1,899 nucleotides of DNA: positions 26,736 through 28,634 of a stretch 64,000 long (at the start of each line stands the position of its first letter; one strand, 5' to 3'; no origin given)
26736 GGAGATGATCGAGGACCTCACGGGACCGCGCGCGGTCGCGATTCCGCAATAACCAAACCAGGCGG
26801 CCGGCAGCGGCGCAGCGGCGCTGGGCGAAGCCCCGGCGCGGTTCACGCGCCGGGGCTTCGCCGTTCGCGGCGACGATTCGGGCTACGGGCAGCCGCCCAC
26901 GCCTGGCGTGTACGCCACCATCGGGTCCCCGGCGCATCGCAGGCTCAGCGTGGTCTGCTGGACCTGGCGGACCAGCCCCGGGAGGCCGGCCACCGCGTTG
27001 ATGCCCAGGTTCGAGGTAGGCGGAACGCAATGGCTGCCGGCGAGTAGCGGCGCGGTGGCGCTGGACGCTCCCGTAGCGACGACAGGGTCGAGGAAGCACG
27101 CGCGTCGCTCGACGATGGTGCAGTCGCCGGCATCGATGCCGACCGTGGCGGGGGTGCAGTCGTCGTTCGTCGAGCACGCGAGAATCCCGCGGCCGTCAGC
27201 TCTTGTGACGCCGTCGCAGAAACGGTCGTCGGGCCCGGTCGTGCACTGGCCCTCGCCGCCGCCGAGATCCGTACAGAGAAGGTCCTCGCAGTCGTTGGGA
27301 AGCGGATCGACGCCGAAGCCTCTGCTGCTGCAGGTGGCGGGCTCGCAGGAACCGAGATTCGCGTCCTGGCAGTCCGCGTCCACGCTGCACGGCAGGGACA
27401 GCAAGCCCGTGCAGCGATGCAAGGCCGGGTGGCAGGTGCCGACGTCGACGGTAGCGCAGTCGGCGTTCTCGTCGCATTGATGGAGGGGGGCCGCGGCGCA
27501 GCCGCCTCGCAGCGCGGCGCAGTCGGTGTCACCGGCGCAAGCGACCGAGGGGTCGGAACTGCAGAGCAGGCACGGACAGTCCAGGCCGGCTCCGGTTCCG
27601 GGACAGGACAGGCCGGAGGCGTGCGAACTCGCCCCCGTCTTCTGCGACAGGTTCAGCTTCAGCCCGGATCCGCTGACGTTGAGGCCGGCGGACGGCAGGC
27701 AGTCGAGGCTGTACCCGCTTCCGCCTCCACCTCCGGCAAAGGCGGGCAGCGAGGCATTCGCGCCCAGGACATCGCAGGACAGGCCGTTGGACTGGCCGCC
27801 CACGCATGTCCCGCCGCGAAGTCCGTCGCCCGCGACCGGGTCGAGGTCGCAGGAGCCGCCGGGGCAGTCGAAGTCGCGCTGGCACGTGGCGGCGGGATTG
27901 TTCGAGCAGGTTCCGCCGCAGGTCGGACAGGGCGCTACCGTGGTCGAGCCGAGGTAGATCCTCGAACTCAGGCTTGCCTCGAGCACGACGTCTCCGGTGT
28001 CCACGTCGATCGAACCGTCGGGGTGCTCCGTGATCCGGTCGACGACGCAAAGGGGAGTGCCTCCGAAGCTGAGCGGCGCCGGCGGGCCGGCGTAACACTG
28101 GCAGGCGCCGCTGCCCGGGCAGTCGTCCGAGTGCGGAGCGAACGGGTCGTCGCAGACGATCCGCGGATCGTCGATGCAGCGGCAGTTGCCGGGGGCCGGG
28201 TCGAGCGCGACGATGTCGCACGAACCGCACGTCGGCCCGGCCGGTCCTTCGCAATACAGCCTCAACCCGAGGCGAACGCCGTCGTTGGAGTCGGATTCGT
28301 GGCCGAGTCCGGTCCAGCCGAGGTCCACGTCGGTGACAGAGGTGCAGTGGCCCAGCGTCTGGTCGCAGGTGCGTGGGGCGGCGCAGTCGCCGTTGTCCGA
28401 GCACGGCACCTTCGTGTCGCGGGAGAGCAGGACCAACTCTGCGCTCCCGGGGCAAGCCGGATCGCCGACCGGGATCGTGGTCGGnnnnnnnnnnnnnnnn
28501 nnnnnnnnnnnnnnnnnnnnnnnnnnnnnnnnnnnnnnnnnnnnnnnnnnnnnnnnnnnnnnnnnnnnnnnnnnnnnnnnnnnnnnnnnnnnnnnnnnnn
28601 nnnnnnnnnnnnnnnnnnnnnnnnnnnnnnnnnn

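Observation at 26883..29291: Second, longer paralog of the Cys-rich secreted family 13 kb away, sharing a C-terminal about 350-aa module ending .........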

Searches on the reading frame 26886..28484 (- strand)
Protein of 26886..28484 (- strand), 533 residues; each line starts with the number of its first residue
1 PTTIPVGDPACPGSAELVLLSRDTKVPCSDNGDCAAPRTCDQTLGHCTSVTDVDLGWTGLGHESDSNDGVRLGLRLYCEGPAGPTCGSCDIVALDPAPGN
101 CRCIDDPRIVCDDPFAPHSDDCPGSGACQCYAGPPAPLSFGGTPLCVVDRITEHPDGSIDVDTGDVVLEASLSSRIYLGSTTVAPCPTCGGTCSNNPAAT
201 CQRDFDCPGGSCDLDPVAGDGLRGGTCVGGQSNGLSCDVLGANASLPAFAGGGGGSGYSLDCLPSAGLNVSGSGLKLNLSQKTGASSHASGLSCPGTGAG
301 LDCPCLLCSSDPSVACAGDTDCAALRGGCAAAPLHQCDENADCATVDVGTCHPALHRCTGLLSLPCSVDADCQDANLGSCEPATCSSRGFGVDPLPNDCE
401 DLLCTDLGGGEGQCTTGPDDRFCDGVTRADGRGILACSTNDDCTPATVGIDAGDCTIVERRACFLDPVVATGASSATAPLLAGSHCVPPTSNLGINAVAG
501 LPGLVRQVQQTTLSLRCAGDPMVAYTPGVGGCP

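Call 24: predict_structure(alignment_id=A2)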
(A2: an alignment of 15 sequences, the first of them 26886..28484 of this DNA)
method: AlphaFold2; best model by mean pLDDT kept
length: 533 residues; sequences in the alignment: 15
mean_pLDDT: 56.6   pTM: 0.54
mean pLDDT of the five models: 56.6, 55.8, 49.4, 48.7, 45.5
residues with pLDDT >= 90: 0; 70-90: 178; 50-70: 158; < 50: 197
segments of 3 or more residues with pLDDT < 50: 1-7, 54-62, 81-85, 247-254, 275-278, 281-306, 316-319, 329-335, 345-348, 358-476, 531-533
pLDDT, mean of each block of 10 residues (from residue 1): 41 72 74 75 72 45 60 73 58 76 81 72 75 76 74 78 68 75 78 82 76 71 82 85 54 63 75 51 31 24 41 51 56 51 52 52 36 37 24 22 22 24 25 32 40 33 33 48 56 57 58 70 64 45
secondary structure, 60 per line:
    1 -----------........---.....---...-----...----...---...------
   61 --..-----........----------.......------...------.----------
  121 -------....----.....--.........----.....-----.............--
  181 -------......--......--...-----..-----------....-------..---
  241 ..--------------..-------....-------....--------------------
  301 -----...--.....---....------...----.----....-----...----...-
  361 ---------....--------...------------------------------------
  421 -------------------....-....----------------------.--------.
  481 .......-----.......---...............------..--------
elements in order: E12-19 E23-27 E39-41 E46-48 E52-54 E70-77 E88-94 E101-103 E128-131 E136-140 E143-151 E156-160 E166-178 E188-193 E196-201 E225-228 E277-280 E306-308 E311-315 H319-322 E329-331 H341-344 E350-352 E357-359 H370-373 H440-443 H445-448 E480-487 H493-499 E503-517

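Call 26: search_protein_representatives(alignment_id=A2)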
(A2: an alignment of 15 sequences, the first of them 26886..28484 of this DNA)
Query: 15 sequences, 533 profile positions. Proteins with E-value up to 0.001 (for the whole library): 1053; up to 1e-10: 656; up to 1e-30: 324. The best 150 are listed.
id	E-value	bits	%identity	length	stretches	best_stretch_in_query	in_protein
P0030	2.0e-205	700.1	-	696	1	1-533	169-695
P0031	1.1e-203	694.3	-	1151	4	40-324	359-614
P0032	1.8e-203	693.6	-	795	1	1-533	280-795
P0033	6.9e-203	691.7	-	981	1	10-532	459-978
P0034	3.6e-202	689.4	-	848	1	1-533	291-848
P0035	6.0e-200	682.0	-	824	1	1-533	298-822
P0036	1.3e-189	648.0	-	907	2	104-532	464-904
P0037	2.0e-189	647.3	-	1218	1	9-533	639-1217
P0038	3.3e-188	643.3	-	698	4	6-330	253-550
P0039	7.4e-187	638.8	-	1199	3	124-533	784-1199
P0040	4.1e-182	623.1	-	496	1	40-532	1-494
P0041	6.3e-182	622.6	-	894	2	124-533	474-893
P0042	1.3e-179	615.0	-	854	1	1-533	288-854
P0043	2.4e-179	614.0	-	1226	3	121-532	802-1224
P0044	4.9e-179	613.0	-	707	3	102-533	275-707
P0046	3.1e-176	603.8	-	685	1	1-532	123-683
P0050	6.0e-154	530.2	-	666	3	110-330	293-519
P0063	2.2e-134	465.6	-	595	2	1-332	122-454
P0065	2.4e-132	459.0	-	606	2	1-343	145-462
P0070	2.1e-128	445.9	-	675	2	23-324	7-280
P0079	2.9e-124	432.3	-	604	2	1-321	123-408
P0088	3.0e-117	409.1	-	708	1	1-533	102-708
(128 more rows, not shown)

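Call 41: search_protein_families(library=pfam, alignment_id=A5, max_evalue=0.001)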
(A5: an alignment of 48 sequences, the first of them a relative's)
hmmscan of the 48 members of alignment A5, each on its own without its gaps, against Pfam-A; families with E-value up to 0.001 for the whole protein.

A. member 1, P0031 (1151 aa): 0 families

B. families by the number of members that match (of 48 scanned): 4 families
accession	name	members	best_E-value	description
PF13948.11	DUF4215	22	3.7e-60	Domain of unknown function (DUF4215)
PF24247.1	DUF7450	4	3.8e-21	Repeat of unknown function (DUF7450)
PF06482.17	Endostatin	1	2.5e-07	Collagenase NC10 and Endostatin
PF07588.17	DUF1554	1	0.00045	Protein of unknown function (DUF1554)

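Call 44: find_related_loci(query=A6, collection=genome_contigs, flank=6000)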
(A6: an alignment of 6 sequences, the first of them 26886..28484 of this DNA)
Query A6 (533 aa) in genome_contigs; peptide patterns used: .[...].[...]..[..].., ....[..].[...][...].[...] (x = any residue, [..] = any of these).
238 stretches matched a pattern; 85 encode a relative of the query (tblastn E <= 1e-3); the best 80 are kept; 80 distinct loci.
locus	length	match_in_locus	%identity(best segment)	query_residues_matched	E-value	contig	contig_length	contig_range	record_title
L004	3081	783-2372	53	4-533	0e+0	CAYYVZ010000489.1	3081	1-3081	MAG TPA_asm: uncultured Myxococcales bacterium isolate binchicken_co105_106 genome assembly, contig: NODE_46262_length_3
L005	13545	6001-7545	50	10-532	1e-148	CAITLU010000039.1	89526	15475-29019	uncultured bacterium isolate LJ-5-9m_bin-0318 genome assembly, contig: bin-0318:39/67, whole genome shotgun sequence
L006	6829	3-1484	50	40-532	4e-148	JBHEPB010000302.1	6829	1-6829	MAG: Candidatus Binatia bacterium isolate S6_bin.61.orig S6_k141_1240731, whole genome shotgun sequence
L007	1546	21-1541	48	10-520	7e-157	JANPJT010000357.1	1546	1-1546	MAG: Pseudomonadota bacterium isolate VAR_61_metabat_364 VAR_61_k141_145573, whole genome shotgun sequence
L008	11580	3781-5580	47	4-533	1e-143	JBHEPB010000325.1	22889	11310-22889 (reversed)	MAG: Candidatus Binatia bacterium isolate S6_bin.61.orig S6_k141_617890, whole genome shotgun sequence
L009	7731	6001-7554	50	8-532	5e-143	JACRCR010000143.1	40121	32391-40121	MAG: Deltaproteobacteria bacterium isolate NC_groundwater_1651_Pr3_B-0.1um_66_31 SR-2_scaffold_141_1367003, whole genome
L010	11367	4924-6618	46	11-533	1e-138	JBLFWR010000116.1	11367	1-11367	MAG: Candidatus Binatia bacterium isolate 3300053785_131 Ga0535658_0016232, whole genome shotgun sequence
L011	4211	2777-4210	46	11-488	1e-130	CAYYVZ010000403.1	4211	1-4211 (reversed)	MAG TPA_asm: uncultured Myxococcales bacterium isolate binchicken_co105_106 genome assembly, contig: NODE_29286_length_4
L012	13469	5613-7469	49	8-532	4e-121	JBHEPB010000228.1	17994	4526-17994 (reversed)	MAG: Candidatus Binatia bacterium isolate S6_bin.61.orig S6_k141_837970, whole genome shotgun sequence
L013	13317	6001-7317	42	11-533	1e-109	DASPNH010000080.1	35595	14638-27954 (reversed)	MAG TPA_asm: Candidatus Binatia bacterium isolate SMAG_U12116 k141_150820, whole genome shotgun sequence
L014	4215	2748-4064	39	10-533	6e-97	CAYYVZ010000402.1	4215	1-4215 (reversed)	MAG TPA_asm: uncultured Myxococcales bacterium isolate binchicken_co105_106 genome assembly, contig: NODE_29234_length_4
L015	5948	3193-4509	38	11-533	6e-93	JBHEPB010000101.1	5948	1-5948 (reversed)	MAG: Candidatus Binatia bacterium isolate S6_bin.61.orig S6_k141_1037125, whole genome shotgun sequence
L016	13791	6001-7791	36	11-533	4e-91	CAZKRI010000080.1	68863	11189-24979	MAG TPA_asm: uncultured Myxococcales bacterium isolate binchicken_co165_396 genome assembly, contig: k141_2476659, whole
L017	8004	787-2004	39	44-532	3e-89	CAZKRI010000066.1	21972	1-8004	MAG TPA_asm: uncultured Myxococcales bacterium isolate binchicken_co165_396 genome assembly, contig: k141_2338132, whole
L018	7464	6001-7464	40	9-437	1e-88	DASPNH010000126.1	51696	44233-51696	MAG TPA_asm: Candidatus Binatia bacterium isolate SMAG_U12116 k141_49047, whole genome shotgun sequence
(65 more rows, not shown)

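Call 70: search_protein_families(library=pfam, proteins=[P0030, P0044, P0046, P0050, P0063, P0065, P0079, P0088], max_evalue=1)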
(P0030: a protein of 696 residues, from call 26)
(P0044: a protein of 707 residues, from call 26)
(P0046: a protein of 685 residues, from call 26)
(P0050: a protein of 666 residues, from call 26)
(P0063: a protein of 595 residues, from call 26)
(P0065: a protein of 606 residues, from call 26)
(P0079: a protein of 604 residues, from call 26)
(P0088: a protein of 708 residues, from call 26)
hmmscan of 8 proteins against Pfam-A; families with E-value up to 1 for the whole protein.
P0030 (696 aa): 0 families

P0044 (707 aa): 0 families

P0046 (685 aa): 1 family
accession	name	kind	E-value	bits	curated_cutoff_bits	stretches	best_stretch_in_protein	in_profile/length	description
PF21827.1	New_glue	-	0.23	11.7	31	1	100-125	33-61/94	New glue protein family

P0050 (666 aa): 1 family
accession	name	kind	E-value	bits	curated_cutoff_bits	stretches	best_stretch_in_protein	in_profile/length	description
PF11921.14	DUF3439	-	0.058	13.8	27.1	1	100-150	45-92/122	Domain of unknown function (DUF3439)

P0063 (595 aa): 0 families

P0065 (606 aa): 0 families

P0079 (604 aa): 1 family
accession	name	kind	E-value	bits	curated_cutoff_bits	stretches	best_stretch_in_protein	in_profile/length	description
PF00731.26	AIRC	-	0.22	11.5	30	1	408-454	61-107/148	AIR carboxylase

P0088 (708 aa): 0 families

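Call 74: search_protein_families(library=ncbifam, alignment_id=A5, max_evalue=0.001)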
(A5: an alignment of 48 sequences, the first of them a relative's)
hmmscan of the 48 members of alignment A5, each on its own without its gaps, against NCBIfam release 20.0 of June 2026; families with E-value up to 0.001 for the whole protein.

A. member 1, P0031 (1151 aa): 0 families

B. families by the number of members that match (of 48 scanned): 3 families
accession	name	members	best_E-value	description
TIGR02232.1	myxo_disulf_rpt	27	1.9e-67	cysteine-rich acidic repeat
NF047482.1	OM_LenAB_fam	1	1e-05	endostatin-like outer membrane protein, LenA/LenB family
TIGR04201.1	Myxo_Cys_RPT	1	0.00075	Cys-rich repeat-containing protein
